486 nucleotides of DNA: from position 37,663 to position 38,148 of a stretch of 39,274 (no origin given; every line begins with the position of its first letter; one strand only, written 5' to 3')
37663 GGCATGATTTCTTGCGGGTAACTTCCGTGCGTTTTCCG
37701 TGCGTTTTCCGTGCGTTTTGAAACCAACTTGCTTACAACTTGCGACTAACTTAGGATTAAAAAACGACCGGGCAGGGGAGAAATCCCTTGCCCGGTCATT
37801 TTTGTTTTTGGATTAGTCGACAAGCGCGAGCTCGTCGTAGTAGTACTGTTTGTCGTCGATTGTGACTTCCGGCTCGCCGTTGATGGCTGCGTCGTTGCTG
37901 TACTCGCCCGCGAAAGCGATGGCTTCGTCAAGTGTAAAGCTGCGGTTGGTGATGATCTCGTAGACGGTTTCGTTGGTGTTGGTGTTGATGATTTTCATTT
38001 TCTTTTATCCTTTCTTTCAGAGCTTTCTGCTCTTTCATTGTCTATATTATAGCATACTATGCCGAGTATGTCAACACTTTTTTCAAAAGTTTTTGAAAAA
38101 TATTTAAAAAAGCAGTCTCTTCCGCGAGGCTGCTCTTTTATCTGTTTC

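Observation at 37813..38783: Acr/Aca-like accessory island: duplicated consensus promoter with an embedded operator, small acidic proteins and an RHH regulator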

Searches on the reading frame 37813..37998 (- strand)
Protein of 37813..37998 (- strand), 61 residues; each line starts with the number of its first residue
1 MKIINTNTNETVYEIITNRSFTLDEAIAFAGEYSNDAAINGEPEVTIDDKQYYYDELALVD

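Call 4: search_protein_families(library=pfam, proteins=[window:37813-37998:-], max_evalue=1)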
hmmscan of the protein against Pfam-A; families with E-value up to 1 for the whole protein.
window:37813-37998:- (61 aa): 2 families
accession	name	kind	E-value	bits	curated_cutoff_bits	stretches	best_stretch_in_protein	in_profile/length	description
PF25548.1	DUF7926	-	0.15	12.6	33.5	1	9-55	125-170/181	Domain of unknown function (DUF7926)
PF12677.13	DUF3797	-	0.15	12.4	25.1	1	19-53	5-39/48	Domain of unknown function (DUF3797)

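Call 5: search_protein_families(library=phrogs, proteins=[window:37813-37998:-], max_evalue=1)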
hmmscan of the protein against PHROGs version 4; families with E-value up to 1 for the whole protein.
window:37813-37998:- (61 aa): 3 families
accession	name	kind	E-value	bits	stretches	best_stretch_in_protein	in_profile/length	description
phrog_17898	-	unknown function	0.089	13.4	1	2-42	155-197/223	-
phrog_8464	-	unknown function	0.097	14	1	3-27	17-41/115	-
phrog_33451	-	unknown function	0.22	12.5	1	22-38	3-19/47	-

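Call 8: search_protein_families(library=padloc, proteins=[window:37813-37998:-], max_evalue=1)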
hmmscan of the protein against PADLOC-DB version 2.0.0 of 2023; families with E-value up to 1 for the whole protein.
window:37813-37998:- (61 aa): 0 families

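Call 17: find_homologous_proteins(query=window:37813-37998:-)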
Query window:37813-37998:- (61 aa): 19 proteins with E <= 0.001 among 19 candidates.
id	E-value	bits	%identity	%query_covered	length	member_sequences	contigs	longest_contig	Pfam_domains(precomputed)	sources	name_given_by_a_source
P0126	2.2e-28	114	95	100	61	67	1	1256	-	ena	-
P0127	2.1e-26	108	96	92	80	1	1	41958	-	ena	-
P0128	1.2e-25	105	85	98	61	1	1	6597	-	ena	-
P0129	1.3e-25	105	84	100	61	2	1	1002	-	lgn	-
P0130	1.6e-24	102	82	98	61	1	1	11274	-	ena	-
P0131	1.9e-24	102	79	100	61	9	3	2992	-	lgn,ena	-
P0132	5.8e-23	97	79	100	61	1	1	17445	-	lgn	-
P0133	1.4e-22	96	79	100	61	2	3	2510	-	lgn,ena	-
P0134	1.7e-21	92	82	100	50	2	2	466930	-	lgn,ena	-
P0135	3.3e-21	91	79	100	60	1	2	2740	-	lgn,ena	-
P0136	1.2e-20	90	80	97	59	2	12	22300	-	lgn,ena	-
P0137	2.0e-20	89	80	97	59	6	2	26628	-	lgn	-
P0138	4.1e-20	88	80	97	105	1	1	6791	-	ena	-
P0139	8.9e-20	87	82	84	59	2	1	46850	-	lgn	-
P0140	7.5e-19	84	98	70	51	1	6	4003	-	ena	-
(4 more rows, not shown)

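Call 60: predict_structure(alignment_id=A4)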
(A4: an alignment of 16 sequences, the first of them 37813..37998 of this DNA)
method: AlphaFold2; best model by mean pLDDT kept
length: 61 residues; sequences in the alignment: 16
mean_pLDDT: 84.6   pTM: 0.67
mean pLDDT of the five models: 84.6, 84.3, 82.5, 81.5, 80.4
residues with pLDDT >= 90: 20; 70-90: 32; 50-70: 9; < 50: 0
segments of 3 or more residues with pLDDT < 50: none
pLDDT, mean of each block of 10 residues (from residue 1): 93 89 88 65 81 91 85
secondary structure, 60 per line:
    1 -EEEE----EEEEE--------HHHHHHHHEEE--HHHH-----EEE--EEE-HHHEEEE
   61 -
elements in order: E2-5 E10-14 H23-30 E31-33 H36-39 E45-47 E50-52 E57-60

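Call 64: fold_search(model_id=the predicted structure, library=pdb)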
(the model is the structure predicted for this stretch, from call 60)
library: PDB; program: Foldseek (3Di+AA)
matches with E <= 10: 2; with E <= 0.001: 0
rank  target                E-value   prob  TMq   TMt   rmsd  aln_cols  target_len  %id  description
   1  6qhn_A                5.3e+00  0.03  0.21  0.04   7.9        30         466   37  Metagenome-derived salicylaldehyde dehydrogenase from alpine soil in complex with protocatechuic acid (released 2020-02-05)
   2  8iqc_A                9.8e+00  0.03  0.20  0.07   5.7        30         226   23  Crystal structure of AsfvPrimPol N-terminal Prim/Pol domain in complex with Mn2+ (released 2023-07-26)

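Call 69: search_solved_structures(query=A4, max_evalue=10)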
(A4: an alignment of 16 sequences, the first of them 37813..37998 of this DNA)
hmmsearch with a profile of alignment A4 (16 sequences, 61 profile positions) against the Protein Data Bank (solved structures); distinct sequences matched with E-value up to 10: 18.
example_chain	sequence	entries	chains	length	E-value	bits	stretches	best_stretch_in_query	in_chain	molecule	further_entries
4m77_G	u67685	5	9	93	0.02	18.1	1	1-43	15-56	U6 snRNA-associated Sm-like protein LSm4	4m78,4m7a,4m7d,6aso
5vsu_D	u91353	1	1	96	0.021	18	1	1-43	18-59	U6 snRNA-associated Sm-like protein LSm4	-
4c8q_D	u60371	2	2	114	0.023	17.9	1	2-43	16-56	U6 SNRNA-ASSOCIATED SM-LIKE PROTEIN LSM4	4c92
4m75_G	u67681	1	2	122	0.044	17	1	2-43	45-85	U6 snRNA-associated Sm-like protein Lsm4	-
3jcm_h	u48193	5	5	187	0.047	16.9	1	2-43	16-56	U6 snRNA-associated Sm-like protein LSm4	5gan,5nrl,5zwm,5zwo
5zoi_A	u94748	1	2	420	0.069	16.3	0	42-59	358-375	Alpha-(1,3)-fucosyltransferase FucT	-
3bnv_A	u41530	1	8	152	0.075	16.2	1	13-59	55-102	Cj0977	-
5umi_C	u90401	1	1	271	0.22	14.7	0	21-55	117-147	Toxin A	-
4nby_A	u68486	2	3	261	0.44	13.8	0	22-55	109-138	Cell wall-binding repeat protein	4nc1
2g7c_A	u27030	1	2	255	0.45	13.7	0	22-55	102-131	Toxin A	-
4nc0_A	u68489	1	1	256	0.5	13.6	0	22-55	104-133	Cell wall-binding repeat protein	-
4nbx_A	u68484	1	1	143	1.2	12.3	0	45-55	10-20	TcdA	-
4nbz_A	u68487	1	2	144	1.2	12.3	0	45-55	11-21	TcdA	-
3bcq_B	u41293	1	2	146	1.3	12.2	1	29-50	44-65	Beta-chain hemoglobin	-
3on3_A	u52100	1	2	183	1.4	12.2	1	2-38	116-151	Keto/oxoacid ferredoxin oxidoreductase, gamma subunit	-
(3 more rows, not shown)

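Call 73: search_protein_families(library=ncbifam, proteins=[window:37813-37998:-], max_evalue=0.1)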
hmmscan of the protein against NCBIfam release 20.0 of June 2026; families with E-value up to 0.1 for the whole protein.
window:37813-37998:- (61 aa): 0 families

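Call 99: find_encoding_contigs(protein=P0127, flank=5000, max_places=3)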
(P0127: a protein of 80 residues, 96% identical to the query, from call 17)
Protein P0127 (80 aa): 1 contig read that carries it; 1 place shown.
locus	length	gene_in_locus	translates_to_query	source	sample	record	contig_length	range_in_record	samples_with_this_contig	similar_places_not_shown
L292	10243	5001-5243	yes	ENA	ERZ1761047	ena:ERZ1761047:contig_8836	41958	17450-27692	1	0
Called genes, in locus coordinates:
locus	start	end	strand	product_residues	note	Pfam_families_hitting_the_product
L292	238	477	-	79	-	-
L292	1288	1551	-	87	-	PF00132:Hexapep, PF14602:Hexapep_2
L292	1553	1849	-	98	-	PF12464:Mac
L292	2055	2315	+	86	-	-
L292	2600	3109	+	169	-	-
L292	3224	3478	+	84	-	-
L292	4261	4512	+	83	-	-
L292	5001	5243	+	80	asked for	-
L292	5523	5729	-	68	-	-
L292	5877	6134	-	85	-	-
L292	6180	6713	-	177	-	-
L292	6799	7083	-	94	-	-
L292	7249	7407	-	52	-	PF19791:DUF6275 (weak)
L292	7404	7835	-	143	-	-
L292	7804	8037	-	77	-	-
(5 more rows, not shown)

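Call 101: find_encoding_contigs(protein=P0139, flank=3000, max_places=3)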
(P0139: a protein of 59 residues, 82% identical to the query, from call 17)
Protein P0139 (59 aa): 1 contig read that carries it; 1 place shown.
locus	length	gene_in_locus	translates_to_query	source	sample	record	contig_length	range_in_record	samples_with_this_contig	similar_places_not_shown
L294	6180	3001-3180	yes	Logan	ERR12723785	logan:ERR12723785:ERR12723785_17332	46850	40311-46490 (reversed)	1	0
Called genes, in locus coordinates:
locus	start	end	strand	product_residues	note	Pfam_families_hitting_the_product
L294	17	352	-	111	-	PF13443:HTH_26 (weak)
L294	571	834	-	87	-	-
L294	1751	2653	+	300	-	-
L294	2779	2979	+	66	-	-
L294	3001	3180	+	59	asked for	-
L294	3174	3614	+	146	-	-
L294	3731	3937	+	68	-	-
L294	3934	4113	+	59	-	-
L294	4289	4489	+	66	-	-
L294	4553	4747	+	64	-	-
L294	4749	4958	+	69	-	-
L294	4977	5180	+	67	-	-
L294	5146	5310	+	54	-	-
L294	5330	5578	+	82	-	-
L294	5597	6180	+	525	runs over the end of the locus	-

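Call 102: find_encoding_contigs(protein=P0136, flank=3000, max_places=3)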
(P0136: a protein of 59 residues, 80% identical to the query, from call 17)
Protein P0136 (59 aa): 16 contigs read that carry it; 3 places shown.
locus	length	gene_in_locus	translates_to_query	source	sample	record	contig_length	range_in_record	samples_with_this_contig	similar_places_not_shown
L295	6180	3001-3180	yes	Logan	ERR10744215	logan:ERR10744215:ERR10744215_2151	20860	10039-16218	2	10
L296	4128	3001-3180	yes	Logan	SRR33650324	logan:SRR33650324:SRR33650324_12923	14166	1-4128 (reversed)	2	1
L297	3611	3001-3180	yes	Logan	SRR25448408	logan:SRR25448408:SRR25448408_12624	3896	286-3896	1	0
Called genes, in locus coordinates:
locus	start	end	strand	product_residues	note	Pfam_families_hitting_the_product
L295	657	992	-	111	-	PF13443:HTH_26 (weak)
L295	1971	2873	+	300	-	-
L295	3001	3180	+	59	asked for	-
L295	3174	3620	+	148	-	-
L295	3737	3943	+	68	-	-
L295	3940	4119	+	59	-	-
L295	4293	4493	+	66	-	-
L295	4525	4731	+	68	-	-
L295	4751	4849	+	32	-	-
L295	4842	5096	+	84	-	-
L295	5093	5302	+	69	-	-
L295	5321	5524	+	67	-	-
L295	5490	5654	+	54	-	-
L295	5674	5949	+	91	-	-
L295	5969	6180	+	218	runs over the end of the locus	-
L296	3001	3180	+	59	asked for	-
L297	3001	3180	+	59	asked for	-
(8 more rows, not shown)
